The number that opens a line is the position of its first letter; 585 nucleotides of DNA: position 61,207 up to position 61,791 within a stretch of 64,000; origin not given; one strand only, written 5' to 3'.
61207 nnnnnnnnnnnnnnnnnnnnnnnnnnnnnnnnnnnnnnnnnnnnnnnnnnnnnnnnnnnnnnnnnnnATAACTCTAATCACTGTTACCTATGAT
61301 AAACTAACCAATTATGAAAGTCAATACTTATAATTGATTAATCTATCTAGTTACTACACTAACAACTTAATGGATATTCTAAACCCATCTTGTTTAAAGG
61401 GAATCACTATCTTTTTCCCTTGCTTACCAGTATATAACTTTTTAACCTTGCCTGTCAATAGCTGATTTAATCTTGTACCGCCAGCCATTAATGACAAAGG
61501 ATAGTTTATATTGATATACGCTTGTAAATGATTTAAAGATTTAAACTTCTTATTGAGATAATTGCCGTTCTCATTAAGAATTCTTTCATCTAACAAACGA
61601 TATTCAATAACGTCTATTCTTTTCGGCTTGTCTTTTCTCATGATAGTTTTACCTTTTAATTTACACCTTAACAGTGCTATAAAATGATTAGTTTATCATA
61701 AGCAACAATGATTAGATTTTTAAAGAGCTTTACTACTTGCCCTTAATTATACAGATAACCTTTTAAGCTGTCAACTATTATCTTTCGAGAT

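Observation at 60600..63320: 2.7-kb gene-free strand-switch region with iteron arrays: candidate replication origin, genome terminus or regulatory hub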

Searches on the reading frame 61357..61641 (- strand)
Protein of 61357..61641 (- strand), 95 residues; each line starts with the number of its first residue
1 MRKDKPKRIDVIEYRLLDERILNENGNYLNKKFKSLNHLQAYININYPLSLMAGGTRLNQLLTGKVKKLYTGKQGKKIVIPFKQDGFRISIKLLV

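Call 39: search_protein_families(library=pfam, proteins=[window:61357-61641:-], max_evalue=1)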
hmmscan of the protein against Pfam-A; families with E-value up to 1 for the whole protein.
seq(95 aa): 0 families

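Call 40: search_protein_families(library=phrogs, proteins=[window:61357-61641:-], max_evalue=0.01)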
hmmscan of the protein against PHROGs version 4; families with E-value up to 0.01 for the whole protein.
seq(95 aa): 0 families

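Call 59: search_solved_structures(query=window:61357-61641:-, max_evalue=10, show_alignments=1)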
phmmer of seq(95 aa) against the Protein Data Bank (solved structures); distinct sequences matched with E-value up to 10: 0.
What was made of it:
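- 61354..61641 (-): Real 95-aa gene (gp144, QIN94934), an ORFan of the genus Privateervirus. There are no Pfam, PHROG or PDB hits (calls 39, 40, 59).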

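Call 64: search_dna_similar(query=window:61357-61641:-, collection=phages, mode=protein, max_rows=30, max_evalue=1)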
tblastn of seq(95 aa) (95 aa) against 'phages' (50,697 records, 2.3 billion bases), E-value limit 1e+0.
Records with a match: 10; places in all: 10; records where one place covers at least 80% of the query: 10.
Best place of each record, by identity: >=99% 4; 95-99% 6.
By first word of the organism name: Proteus 8; Cronobacter 2.
By host as written in the record: Proteus mirabilis 5; Proteus mirabilis H10_20 2; Cronobacter sakazakii 2; chicken and sheep 1.
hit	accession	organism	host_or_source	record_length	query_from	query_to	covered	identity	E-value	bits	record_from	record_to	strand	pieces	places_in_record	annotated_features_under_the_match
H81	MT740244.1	Proteus phage 3H10_20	Proteus mirabilis H10_20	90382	1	95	100%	100.0%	2e-55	189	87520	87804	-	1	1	hypothetical protein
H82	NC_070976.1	Proteus phage 3H10_20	Proteus mirabilis H10_20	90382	1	95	100%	100.0%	2e-55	189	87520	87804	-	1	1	hypothetical protein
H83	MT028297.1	Proteus phage Privateer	Proteus mirabilis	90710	1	95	100%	100.0%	2e-55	189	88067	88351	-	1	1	hypothetical protein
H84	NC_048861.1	Proteus phage Privateer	Proteus mirabilis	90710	1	95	100%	100.0%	2e-55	189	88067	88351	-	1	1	hypothetical protein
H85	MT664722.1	Proteus phage Vb_PmiP-P59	Proteus mirabilis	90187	1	95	100%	98.9%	3e-55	188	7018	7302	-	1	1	hypothetical protein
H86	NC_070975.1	Proteus phage Vb_PmiP-P59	Proteus mirabilis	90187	1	95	100%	98.9%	3e-55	188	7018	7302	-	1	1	hypothetical protein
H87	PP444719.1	Proteus phage J3S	Proteus mirabilis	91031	1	95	100%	97.9%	1e-54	187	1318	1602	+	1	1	hypothetical protein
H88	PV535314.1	Proteus phage vB_PMG_YP1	chicken and sheep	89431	1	95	100%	97.9%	2e-54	186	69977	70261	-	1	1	hypothetical protein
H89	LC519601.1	Cronobacter phage vB_CsaP_009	Cronobacter sakazakii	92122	1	95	100%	96.8%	3e-54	185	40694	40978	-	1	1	hypothetical protein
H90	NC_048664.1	Cronobacter phage vB_CsaP_009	Cronobacter sakazakii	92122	1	95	100%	96.8%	3e-54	185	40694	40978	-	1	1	hypothetical protein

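Call 102: find_homologous_proteins(query=window:61357-61641:-, max_evalue=0.01)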
Query seq(95 aa) (95 aa): 1 proteins with E <= 0.01 among 1 candidates.
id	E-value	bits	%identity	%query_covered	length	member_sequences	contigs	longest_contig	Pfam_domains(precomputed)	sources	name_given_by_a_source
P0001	2.9e-54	199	99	100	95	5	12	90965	-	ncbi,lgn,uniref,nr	ncbi:hypothetical protein PQC36_gp015 [Proteus phage Vb_PmiP-P59]|uniref:Uncharacterized protein n=1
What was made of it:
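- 61354..61641 (-): Only one cluster matches in 5.8 billion proteins (call 102).
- The only local gene is an ORFan with no recognisable domain (calls 39, 40, 59, 102).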

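Call 103: find_encoding_contigs(protein=P0001, flank=3000, max_places=10)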
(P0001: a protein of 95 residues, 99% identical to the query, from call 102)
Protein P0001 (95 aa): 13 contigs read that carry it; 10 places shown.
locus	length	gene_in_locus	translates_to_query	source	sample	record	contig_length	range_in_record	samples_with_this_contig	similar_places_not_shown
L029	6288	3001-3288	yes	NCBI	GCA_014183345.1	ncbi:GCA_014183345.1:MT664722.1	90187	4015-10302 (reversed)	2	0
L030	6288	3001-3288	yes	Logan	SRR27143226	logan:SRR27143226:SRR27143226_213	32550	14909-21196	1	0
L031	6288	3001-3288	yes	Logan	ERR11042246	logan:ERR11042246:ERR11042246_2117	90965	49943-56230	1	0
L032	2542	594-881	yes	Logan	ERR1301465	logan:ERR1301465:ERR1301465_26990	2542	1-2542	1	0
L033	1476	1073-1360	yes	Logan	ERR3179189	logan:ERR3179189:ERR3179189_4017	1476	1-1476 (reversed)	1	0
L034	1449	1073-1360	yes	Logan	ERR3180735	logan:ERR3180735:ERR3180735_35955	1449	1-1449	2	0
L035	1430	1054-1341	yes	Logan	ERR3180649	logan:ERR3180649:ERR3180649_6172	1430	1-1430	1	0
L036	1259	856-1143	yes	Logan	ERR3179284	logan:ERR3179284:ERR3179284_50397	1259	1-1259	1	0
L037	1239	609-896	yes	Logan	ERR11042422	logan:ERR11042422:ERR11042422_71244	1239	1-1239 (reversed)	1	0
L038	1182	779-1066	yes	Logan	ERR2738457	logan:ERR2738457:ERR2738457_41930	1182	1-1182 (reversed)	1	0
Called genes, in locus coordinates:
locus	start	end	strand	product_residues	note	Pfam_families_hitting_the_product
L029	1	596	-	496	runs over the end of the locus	PF03237:Terminase_6N, PF17289:Terminase_6C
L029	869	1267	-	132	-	-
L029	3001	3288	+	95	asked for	-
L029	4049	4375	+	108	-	-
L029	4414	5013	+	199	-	-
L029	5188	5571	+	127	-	-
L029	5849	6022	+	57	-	-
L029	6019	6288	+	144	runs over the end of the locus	-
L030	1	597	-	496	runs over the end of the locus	PF03237:Terminase_6N, PF17289:Terminase_6C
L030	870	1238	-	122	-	-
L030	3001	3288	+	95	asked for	-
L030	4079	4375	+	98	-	-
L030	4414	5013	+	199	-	-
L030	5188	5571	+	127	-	-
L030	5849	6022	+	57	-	-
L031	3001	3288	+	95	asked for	-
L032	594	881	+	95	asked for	-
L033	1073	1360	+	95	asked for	-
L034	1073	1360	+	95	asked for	-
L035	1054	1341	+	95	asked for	-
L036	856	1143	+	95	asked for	-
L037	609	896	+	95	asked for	-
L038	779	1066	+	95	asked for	-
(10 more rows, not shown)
